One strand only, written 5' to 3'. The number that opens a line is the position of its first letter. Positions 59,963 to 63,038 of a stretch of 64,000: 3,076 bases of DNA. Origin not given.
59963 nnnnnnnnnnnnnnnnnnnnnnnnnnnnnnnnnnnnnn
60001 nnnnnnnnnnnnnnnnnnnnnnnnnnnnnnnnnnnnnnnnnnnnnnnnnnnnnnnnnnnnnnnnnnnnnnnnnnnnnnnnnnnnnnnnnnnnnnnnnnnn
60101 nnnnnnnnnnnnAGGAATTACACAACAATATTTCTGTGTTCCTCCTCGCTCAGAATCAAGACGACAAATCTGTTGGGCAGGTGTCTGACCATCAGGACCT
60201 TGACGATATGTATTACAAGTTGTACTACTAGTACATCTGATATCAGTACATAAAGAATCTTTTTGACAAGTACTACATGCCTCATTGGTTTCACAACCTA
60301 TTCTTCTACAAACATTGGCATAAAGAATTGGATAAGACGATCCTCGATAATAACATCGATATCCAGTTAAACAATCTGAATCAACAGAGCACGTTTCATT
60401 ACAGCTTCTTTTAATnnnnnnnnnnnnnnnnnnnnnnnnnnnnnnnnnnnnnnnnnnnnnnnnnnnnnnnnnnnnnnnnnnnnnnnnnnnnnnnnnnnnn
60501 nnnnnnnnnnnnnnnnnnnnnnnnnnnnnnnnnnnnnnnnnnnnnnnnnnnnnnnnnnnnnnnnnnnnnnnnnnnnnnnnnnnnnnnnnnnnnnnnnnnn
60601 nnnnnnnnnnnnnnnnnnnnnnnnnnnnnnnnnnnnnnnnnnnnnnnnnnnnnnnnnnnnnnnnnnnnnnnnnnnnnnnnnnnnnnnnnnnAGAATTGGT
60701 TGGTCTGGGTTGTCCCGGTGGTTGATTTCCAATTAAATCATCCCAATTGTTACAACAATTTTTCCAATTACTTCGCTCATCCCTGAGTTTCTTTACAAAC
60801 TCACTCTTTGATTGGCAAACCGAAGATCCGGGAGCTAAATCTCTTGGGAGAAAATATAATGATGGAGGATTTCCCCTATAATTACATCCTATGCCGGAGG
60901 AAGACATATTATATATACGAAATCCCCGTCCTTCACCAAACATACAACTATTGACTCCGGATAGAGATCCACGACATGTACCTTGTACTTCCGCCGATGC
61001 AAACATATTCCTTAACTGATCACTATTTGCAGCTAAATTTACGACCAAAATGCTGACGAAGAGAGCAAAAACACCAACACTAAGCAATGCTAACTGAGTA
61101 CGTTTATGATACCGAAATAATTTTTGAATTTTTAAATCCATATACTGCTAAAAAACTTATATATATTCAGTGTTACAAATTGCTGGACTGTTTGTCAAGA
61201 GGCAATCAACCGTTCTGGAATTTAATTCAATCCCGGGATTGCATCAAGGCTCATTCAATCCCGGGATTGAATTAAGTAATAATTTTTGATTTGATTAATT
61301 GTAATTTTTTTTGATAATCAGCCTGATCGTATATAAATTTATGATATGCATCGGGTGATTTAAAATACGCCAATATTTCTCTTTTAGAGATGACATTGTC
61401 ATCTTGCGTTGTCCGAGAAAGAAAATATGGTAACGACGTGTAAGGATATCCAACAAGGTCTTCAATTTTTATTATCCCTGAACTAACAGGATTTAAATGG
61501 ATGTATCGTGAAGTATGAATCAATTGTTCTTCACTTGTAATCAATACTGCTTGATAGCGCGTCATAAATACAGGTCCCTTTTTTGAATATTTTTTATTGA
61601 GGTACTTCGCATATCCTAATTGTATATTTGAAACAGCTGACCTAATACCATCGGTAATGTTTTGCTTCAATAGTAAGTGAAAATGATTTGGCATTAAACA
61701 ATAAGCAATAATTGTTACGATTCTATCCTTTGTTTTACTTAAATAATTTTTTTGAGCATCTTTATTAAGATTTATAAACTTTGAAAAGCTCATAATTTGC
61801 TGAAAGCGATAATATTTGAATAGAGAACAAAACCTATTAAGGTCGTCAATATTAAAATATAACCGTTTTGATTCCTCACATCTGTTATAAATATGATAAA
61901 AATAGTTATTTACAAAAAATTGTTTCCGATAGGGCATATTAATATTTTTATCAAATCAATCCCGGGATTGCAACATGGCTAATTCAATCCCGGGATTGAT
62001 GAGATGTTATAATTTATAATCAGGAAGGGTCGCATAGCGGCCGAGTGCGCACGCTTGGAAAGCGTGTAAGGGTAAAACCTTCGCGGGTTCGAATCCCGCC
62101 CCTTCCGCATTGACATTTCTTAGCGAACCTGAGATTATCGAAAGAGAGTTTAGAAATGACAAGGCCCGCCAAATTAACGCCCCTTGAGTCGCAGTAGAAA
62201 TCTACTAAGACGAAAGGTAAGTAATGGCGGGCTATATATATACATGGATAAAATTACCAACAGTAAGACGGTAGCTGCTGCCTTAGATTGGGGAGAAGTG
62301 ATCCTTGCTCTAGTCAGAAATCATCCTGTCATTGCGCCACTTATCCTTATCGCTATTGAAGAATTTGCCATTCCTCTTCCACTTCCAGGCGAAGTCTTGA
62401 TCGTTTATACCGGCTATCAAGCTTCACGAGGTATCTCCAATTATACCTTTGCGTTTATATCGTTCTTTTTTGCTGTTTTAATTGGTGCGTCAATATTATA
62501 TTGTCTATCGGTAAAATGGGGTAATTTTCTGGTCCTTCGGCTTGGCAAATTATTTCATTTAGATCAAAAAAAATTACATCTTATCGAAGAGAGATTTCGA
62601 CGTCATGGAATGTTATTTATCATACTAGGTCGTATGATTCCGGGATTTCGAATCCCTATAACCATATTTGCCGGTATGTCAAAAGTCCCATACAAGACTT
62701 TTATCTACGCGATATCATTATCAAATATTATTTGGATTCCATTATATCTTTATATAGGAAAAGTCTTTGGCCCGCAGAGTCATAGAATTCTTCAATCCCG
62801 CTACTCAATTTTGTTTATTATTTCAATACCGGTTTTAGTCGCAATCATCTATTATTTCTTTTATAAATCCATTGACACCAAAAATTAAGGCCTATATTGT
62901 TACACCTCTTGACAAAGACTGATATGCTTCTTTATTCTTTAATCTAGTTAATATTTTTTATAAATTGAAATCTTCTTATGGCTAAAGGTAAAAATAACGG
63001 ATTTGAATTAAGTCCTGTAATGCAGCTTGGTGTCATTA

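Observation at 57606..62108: Accessory islet: Xer-like recombinase, two tandem paralogous cysteine-rich surface proteins, a RAYT/IS200-like transposase with REP doublets, and tRNA-Ser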

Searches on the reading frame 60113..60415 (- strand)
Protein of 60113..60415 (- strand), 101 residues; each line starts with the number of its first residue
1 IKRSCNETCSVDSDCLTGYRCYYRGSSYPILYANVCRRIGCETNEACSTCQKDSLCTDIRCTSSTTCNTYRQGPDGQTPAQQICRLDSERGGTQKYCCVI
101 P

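Call 35: search_protein_families(library=pfam, proteins=[window:60113-60415:-], max_evalue=10)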
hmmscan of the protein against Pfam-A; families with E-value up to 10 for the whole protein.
seq(101 aa): 2 families
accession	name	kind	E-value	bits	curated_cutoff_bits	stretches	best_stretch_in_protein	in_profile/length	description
PF00299.24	Squash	-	0.06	13.8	22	1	8-24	9-25/29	Squash family serine protease inhibitor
PF00095.26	WAP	-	0.063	14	20.8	1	3-21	11-29/41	WAP-type (Whey Acidic Protein) 'four-disulfide core'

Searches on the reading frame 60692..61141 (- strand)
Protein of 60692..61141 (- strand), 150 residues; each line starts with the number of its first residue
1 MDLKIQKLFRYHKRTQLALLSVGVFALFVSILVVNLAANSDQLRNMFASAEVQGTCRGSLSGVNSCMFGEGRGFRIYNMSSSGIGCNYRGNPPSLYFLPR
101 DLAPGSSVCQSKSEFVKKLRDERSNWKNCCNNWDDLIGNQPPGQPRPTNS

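Call 23: search_protein_representatives(alignment_id=A2)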
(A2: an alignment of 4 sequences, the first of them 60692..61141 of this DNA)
Query: 4 sequences, 152 profile positions. Proteins with E-value up to 0.001 (for the whole library): 3; up to 1e-10: 3; up to 1e-30: 3. The best 3 are listed.
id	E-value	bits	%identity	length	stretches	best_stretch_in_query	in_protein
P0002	4.2e-79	279.7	-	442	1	1-151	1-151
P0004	6.7e-76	269.3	-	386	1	1-151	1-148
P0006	2.5e-51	189.6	-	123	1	1-105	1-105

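Call 24: find_related_loci(query=A2, collection=genome_contigs, flank=8000)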
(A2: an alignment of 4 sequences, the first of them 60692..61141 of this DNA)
Query A2 (150 aa) in genome_contigs; peptide patterns used: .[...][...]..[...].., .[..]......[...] (x = any residue, [..] = any of these).
236 stretches matched a pattern, but none encodes a relative of the query by tblastn (E <= 1e-3).

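Call 26: find_related_loci(query=A2, collection=metagenome_contigs, flank=8000)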
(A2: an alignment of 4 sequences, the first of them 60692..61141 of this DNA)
Query A2 (150 aa) in metagenome_contigs; peptide patterns used: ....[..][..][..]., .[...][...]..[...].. (x = any residue, [..] = any of these).
407 stretches matched a pattern; 1 encode a relative of the query (tblastn E <= 1e-3); 1 distinct loci.
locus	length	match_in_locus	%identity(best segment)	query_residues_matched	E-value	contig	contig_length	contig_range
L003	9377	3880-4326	71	1-150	3e-70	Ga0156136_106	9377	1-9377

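Call 81: search_solved_structures(query=A2, max_evalue=10)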
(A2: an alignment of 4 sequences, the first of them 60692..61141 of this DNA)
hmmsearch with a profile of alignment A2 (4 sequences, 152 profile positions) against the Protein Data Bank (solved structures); distinct sequences matched with E-value up to 10: 0.

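Call 88: find_related_loci(query=A2, collection=viral_contigs, flank=5000)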
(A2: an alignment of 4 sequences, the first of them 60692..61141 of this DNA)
Query A2 (150 aa) in viral_contigs; peptide patterns used: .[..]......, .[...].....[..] (x = any residue, [..] = any of these).
55 stretches matched a pattern, but none encodes a relative of the query by tblastn (E <= 1e-3).

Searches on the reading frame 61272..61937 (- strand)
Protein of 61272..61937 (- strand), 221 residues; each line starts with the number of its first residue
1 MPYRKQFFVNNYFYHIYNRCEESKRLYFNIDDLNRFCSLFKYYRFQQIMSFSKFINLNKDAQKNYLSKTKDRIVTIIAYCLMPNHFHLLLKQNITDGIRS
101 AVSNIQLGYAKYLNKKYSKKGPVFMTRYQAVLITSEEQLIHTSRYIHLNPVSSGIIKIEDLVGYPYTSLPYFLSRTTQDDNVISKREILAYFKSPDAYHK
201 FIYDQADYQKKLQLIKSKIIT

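Call 6: search_protein_families(library=pfam, proteins=[window:61272-61937:-], max_evalue=0.1)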
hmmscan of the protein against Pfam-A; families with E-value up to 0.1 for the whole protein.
window:61272-61937:- (221 aa): 1 family
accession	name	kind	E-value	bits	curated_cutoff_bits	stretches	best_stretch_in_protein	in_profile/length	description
PF01797.21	Y1_Tnp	-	1.3e-08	35.4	23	1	68-147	35-119/121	Transposase IS200 like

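Call 7: search_protein_families(library=ncbifam, proteins=[window:61272-61937:-], max_evalue=0.1)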
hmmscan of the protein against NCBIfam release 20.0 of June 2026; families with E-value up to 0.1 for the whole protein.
window:61272-61937:- (221 aa): 1 family
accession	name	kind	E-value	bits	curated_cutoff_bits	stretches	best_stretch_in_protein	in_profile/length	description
NF047646.1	REP_Tyr_transpos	equivalog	4.7e-14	52.5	80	1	68-157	41-138/146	REP-associated tyrosine transposase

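Call 62: search_protein_families(library=phrogs, proteins=[window:61272-61937:-], max_evalue=0.01)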
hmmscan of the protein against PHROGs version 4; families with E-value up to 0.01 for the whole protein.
window:61272-61937:- (221 aa): 1 family
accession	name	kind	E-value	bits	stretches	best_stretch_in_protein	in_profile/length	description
phrog_18266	-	unknown function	0.0066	17.5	1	63-167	36-135/165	-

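Call 63: search_protein_families(library=padloc, proteins=[window:61272-61937:-], max_evalue=0.01)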
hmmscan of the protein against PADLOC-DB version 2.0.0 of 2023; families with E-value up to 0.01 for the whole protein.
window:61272-61937:- (221 aa): 0 families

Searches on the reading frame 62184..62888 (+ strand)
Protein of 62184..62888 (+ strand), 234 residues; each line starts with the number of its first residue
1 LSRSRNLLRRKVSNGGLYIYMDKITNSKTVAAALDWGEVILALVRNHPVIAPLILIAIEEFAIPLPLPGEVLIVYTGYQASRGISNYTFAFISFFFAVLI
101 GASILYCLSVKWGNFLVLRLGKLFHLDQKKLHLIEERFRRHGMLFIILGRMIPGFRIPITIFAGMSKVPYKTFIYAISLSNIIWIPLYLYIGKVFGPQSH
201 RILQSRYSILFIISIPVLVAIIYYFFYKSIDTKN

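Call 6: search_protein_families(library=pfam, proteins=[window:62184-62888:+], max_evalue=0.1)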
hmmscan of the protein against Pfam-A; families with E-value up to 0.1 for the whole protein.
window:62184-62888:+ (234 aa): 1 family
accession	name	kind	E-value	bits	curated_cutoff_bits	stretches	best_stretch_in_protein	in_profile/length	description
PF09335.16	VTT_dom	-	7.2e-18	65.7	33.9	1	67-193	1-122/123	VTT domain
